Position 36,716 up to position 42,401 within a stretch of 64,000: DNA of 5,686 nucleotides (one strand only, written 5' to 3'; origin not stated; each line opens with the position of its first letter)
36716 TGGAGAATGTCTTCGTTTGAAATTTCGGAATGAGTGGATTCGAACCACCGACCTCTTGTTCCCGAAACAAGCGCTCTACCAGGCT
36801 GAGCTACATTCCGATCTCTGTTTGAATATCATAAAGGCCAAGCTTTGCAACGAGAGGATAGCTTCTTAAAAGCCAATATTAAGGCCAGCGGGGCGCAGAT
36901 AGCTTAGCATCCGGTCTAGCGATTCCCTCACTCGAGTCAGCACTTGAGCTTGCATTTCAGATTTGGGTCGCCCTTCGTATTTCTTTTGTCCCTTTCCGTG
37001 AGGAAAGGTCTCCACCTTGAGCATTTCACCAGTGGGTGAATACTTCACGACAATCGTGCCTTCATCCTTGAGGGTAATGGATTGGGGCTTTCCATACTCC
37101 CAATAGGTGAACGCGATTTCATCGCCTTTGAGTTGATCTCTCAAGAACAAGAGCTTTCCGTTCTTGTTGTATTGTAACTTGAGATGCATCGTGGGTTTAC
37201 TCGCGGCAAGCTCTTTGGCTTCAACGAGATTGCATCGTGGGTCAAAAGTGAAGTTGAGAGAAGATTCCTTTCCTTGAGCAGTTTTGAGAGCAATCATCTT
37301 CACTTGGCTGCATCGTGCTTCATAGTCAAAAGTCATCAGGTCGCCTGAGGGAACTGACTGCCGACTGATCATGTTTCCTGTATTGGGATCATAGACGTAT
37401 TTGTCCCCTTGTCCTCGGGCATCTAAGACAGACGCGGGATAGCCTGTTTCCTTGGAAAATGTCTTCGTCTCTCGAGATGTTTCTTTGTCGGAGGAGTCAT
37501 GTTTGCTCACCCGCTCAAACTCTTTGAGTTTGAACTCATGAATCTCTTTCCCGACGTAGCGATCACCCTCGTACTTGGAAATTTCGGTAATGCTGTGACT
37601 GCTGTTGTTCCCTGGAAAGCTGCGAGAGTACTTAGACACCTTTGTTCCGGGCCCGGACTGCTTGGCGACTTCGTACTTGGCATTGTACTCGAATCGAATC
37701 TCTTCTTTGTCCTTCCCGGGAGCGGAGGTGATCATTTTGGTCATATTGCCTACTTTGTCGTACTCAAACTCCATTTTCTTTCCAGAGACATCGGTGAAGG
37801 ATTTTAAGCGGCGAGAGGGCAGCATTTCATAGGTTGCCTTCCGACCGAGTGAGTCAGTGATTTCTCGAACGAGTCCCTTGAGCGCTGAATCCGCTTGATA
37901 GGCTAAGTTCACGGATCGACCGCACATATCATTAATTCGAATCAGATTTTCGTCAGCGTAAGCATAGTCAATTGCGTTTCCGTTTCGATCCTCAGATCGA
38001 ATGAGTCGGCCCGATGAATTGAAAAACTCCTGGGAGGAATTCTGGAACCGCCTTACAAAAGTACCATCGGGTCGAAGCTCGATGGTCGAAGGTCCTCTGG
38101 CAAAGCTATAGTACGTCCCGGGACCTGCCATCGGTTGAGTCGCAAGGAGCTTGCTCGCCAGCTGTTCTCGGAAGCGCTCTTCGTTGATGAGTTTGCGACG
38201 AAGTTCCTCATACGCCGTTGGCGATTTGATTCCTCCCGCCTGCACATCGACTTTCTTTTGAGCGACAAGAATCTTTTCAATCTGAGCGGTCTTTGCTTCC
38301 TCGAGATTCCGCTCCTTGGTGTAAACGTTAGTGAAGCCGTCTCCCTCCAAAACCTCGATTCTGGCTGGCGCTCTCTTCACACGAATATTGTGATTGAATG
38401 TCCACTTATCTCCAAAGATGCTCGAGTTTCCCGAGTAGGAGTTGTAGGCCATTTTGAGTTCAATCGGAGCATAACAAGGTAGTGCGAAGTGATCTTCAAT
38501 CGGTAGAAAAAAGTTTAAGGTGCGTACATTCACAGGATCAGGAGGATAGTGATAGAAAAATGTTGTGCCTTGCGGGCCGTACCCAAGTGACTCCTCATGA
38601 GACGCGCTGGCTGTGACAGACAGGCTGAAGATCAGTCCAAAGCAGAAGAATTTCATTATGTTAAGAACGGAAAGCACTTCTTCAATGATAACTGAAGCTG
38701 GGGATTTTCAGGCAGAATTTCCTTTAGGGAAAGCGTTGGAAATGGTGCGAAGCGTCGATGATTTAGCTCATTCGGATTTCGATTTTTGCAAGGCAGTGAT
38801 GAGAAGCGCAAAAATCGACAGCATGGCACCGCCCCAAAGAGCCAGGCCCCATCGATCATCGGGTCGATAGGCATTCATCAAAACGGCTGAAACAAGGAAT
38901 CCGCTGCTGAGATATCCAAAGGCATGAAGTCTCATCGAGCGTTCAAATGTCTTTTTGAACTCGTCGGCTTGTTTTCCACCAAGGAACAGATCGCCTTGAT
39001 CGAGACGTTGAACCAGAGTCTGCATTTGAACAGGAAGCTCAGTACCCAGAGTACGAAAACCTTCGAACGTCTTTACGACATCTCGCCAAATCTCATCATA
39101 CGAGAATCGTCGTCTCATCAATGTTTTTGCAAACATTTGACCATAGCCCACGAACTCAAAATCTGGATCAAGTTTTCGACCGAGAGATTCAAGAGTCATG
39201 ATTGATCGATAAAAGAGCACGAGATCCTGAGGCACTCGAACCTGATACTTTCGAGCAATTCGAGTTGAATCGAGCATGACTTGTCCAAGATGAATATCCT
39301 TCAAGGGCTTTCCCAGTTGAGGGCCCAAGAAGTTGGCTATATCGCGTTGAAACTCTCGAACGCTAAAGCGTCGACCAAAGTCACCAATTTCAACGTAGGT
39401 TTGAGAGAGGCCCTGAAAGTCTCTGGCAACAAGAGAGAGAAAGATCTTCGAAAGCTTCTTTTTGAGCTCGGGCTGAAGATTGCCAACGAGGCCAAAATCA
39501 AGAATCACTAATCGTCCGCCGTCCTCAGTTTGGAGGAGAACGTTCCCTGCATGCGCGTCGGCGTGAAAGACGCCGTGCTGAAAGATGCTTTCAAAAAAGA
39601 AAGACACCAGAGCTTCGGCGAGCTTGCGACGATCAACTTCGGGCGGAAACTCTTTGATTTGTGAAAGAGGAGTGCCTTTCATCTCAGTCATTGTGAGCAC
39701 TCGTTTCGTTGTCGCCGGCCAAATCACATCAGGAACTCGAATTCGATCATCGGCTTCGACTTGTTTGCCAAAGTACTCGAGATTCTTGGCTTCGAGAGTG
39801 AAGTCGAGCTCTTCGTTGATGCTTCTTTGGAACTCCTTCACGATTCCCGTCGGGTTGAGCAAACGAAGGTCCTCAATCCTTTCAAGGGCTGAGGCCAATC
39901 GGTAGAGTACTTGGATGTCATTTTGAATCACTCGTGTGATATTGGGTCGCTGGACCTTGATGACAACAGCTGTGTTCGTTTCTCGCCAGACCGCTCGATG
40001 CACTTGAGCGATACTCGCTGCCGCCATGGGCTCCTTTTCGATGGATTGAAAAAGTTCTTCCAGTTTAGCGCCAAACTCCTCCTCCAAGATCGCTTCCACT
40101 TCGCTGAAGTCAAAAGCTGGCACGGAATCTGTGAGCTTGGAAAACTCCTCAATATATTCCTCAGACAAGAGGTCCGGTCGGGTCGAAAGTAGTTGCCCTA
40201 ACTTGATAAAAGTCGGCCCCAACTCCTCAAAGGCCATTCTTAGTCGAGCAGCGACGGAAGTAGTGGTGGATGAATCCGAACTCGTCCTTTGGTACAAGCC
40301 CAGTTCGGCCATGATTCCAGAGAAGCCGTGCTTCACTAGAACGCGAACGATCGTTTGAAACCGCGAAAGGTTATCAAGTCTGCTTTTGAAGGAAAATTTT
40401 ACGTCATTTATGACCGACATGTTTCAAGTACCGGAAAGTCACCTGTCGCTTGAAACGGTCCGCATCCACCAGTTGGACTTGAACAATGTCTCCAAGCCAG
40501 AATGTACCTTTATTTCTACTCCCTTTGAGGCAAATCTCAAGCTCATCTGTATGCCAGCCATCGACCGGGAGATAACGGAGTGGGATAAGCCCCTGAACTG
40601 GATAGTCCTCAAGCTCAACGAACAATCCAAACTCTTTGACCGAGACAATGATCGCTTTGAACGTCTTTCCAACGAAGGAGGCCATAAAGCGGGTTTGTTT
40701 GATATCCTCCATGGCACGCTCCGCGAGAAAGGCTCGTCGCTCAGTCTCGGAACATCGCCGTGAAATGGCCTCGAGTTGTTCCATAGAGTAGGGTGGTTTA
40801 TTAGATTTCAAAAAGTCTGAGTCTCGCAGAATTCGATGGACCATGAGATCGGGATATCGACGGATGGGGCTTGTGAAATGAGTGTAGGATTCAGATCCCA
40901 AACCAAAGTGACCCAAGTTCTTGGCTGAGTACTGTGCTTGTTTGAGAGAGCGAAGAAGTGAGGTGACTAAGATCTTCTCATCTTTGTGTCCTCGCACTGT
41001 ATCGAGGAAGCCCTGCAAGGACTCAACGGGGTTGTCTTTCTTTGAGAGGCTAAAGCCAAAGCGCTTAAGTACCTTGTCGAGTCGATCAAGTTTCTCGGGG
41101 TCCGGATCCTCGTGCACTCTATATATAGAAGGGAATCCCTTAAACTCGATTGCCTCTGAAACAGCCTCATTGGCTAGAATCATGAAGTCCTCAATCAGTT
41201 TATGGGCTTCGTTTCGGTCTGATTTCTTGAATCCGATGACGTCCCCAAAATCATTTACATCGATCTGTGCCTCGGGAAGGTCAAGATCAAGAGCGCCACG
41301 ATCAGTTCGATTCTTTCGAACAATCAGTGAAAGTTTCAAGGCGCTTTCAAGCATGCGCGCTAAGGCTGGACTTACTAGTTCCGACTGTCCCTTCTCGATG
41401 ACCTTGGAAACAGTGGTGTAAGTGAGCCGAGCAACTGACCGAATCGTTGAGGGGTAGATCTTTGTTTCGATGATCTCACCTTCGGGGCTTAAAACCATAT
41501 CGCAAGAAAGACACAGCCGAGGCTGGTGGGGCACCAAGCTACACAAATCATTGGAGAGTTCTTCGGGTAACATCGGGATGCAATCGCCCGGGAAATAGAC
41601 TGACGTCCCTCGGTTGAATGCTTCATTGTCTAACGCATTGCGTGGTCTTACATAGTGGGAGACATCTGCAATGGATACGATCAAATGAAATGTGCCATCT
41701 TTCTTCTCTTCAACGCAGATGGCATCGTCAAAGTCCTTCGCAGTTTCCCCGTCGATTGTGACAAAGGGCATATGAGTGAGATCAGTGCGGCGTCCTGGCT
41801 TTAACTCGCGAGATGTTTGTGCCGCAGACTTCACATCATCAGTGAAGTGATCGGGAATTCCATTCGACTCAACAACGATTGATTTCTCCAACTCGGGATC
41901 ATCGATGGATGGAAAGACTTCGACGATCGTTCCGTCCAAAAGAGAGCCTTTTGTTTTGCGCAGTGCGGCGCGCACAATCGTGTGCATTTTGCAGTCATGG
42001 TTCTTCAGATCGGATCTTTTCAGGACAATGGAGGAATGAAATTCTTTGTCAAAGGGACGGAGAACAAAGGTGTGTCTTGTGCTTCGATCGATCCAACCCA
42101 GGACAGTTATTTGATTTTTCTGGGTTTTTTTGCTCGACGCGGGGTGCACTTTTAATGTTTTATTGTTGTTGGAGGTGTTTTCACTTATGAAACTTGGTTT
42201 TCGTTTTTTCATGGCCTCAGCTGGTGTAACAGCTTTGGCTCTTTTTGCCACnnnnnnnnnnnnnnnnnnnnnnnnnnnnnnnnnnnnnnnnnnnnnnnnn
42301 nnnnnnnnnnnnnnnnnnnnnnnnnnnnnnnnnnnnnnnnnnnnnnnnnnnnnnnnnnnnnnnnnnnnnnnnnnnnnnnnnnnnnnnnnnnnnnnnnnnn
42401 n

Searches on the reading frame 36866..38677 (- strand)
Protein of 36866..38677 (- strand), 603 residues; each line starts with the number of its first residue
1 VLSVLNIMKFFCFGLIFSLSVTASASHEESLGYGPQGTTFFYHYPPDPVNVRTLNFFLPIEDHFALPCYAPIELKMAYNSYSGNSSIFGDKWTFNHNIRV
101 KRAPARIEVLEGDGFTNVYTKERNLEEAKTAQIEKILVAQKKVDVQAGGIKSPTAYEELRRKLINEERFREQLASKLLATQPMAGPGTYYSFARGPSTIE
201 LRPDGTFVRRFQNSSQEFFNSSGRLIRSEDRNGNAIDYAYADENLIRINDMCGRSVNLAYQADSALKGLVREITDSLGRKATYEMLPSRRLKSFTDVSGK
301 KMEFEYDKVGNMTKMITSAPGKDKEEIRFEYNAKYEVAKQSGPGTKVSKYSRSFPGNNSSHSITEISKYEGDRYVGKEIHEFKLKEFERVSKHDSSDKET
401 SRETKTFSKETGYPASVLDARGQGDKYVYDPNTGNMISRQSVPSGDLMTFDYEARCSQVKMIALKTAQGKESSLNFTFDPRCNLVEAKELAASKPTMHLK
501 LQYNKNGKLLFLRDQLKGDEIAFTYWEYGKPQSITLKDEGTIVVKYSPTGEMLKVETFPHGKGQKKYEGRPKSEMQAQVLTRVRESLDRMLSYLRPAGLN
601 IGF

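Call 45: search_protein_families(library=pfam, proteins=[window:36866-38677:-], max_evalue=0.00001)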
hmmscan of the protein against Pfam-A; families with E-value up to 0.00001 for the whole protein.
window:36866-38677:- (603 aa): 2 families
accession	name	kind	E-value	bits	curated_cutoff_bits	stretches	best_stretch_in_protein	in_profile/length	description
PF05593.20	RHS_repeat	-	2.1e-10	41.2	22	0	219-243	1-24/38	RHS Repeat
PF20148.4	DUF6531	-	6.6e-09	36.4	24.1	1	47-115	2-70/74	Domain of unknown function (DUF6531)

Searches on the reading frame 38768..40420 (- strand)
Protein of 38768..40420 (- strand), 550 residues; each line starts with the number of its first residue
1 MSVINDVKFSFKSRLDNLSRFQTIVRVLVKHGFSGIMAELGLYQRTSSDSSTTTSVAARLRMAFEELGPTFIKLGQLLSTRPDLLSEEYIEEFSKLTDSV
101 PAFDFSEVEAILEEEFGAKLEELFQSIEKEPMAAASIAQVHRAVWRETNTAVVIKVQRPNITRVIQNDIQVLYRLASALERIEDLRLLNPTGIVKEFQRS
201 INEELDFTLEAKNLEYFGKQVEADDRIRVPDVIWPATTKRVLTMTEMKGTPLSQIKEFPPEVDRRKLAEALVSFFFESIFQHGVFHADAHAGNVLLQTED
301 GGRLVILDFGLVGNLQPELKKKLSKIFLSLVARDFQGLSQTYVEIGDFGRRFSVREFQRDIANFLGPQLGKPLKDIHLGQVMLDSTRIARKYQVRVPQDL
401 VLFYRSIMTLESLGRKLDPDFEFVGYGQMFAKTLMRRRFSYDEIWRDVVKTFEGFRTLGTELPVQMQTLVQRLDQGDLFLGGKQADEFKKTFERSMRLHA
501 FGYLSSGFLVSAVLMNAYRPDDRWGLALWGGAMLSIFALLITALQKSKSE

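Call 45: search_protein_families(library=pfam, proteins=[window:38768-40420:-], max_evalue=0.00001)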
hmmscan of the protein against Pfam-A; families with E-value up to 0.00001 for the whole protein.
window:38768-40420:- (550 aa): 1 family
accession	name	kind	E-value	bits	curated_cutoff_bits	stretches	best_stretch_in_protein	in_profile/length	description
PF03109.22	ABC1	-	1.4e-73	247.5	22.9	1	95-340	1-242/244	ABC1 atypical kinase-like domain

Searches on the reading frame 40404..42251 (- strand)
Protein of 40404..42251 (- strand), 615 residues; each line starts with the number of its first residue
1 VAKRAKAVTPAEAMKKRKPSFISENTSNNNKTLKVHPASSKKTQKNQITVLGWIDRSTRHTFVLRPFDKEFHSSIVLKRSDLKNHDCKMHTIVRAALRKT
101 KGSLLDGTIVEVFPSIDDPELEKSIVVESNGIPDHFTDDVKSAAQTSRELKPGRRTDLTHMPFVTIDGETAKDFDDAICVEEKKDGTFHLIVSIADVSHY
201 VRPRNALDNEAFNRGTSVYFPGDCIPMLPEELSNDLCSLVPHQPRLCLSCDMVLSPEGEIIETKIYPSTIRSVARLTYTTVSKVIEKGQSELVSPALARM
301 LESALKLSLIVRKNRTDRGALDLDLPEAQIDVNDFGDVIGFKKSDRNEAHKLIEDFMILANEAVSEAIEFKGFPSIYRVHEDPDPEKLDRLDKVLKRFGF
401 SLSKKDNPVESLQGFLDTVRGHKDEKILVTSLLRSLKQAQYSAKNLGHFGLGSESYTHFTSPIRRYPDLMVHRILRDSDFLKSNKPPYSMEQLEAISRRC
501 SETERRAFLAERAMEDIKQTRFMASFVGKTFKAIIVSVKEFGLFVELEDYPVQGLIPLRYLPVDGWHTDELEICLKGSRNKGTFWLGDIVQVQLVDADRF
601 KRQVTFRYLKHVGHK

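Call 45: search_protein_families(library=pfam, proteins=[window:40404-42251:-], max_evalue=0.00001)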
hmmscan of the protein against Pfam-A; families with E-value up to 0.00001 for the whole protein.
window:40404-42251:- (615 aa): 2 families
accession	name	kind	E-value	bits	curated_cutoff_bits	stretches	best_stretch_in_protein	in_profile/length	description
PF00773.25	RNB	-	9.8e-112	373.9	29.3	1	155-476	1-321/326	RNB domain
PF00575.29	S1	-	2.1e-07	31.7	22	1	526-603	3-68/74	S1 RNA binding domain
